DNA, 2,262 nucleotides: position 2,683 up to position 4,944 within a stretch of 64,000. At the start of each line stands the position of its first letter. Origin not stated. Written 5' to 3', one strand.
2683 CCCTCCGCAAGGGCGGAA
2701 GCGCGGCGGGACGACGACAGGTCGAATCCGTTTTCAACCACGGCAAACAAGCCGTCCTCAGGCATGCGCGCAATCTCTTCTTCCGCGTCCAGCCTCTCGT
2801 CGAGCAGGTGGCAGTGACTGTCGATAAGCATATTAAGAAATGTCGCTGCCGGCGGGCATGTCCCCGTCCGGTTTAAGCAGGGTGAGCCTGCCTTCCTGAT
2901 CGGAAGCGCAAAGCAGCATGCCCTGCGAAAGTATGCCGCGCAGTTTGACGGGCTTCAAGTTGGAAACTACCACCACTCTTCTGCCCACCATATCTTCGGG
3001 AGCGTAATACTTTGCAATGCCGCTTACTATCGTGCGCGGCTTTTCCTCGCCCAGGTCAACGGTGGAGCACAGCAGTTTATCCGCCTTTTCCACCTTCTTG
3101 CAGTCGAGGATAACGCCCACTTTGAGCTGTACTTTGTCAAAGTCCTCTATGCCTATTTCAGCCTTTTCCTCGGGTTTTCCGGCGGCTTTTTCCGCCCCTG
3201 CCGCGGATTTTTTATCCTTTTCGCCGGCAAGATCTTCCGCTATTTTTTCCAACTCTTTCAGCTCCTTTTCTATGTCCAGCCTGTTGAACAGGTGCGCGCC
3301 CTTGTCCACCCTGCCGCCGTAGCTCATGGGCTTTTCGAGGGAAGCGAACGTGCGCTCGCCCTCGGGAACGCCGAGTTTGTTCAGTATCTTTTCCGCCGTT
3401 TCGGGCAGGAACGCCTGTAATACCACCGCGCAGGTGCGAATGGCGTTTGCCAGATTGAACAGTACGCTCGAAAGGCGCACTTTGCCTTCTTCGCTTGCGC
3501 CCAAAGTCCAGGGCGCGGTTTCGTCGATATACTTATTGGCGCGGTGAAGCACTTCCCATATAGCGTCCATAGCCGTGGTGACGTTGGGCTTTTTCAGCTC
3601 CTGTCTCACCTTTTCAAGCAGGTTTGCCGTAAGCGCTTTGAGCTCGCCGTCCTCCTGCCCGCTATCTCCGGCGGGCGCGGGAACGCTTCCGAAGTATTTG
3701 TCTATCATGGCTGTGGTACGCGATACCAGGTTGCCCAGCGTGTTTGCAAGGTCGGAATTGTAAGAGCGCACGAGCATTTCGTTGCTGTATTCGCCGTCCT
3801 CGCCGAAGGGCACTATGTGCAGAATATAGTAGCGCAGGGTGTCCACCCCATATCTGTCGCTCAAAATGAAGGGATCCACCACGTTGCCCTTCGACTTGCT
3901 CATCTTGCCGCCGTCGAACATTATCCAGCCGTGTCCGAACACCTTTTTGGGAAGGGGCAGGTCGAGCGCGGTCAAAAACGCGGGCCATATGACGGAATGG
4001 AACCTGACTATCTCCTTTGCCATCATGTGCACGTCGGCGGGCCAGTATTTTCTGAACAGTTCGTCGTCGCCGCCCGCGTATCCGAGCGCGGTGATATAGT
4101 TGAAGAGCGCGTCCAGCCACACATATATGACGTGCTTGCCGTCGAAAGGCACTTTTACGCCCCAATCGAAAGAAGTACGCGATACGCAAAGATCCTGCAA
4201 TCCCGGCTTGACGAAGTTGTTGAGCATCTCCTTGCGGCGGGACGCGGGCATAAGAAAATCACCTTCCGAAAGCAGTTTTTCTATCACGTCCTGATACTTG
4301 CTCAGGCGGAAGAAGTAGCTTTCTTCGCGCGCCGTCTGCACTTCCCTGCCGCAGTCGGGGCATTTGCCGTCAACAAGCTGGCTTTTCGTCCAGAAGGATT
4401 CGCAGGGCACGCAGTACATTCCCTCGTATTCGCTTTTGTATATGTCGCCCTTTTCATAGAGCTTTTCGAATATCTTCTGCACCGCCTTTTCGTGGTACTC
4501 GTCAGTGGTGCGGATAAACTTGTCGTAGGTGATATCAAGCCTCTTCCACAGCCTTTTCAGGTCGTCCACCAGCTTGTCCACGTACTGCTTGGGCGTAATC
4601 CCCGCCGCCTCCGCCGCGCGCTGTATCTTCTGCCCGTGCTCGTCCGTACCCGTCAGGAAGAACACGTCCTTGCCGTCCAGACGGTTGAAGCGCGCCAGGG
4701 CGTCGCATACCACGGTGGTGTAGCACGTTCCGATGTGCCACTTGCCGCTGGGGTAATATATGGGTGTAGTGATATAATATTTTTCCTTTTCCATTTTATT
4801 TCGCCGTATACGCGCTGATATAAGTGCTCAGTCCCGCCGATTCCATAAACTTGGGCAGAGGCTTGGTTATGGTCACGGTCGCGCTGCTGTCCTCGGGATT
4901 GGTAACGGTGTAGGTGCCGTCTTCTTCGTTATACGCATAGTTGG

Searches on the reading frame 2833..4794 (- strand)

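Call 21: search_protein_families(library=pfam, proteins=[window:2833-4794:-], max_evalue=0.001)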
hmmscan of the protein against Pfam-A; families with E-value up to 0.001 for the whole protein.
window:2833-4794:- (653 aa): 7 families
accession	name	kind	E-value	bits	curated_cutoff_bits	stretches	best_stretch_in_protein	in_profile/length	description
PF09334.17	tRNA-synt_1g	-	5e-116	388.1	20.1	2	155-360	179-390/391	tRNA synthetases class I (M)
PF01588.26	tRNA_bind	-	3.8e-32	110.7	27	1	557-650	1-95/96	Putative tRNA binding domain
PF00133.28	tRNA-synt_1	-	8.6e-32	110.8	22.7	2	2-217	21-245/414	tRNA synthetases class I (I, L, M and V)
PF01406.26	tRNA-synt_1e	-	8.5e-12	45.5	27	1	17-127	21-131/301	tRNA synthetases class I (C) catalytic domain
PF19303.5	Anticodon_3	-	3.6e-07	30.6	23.5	1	375-479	4-106/152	Anticodon binding domain of methionyl tRNA ligase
PF01921.24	tRNA-synt_1f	-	0.00015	21.3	27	0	287-327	271-312/360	tRNA synthetases class I (K)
PF08264.19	Anticodon_1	-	0.00096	19.5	25.1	0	388-477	7-96/148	Anticodon-binding domain of tRNA ligase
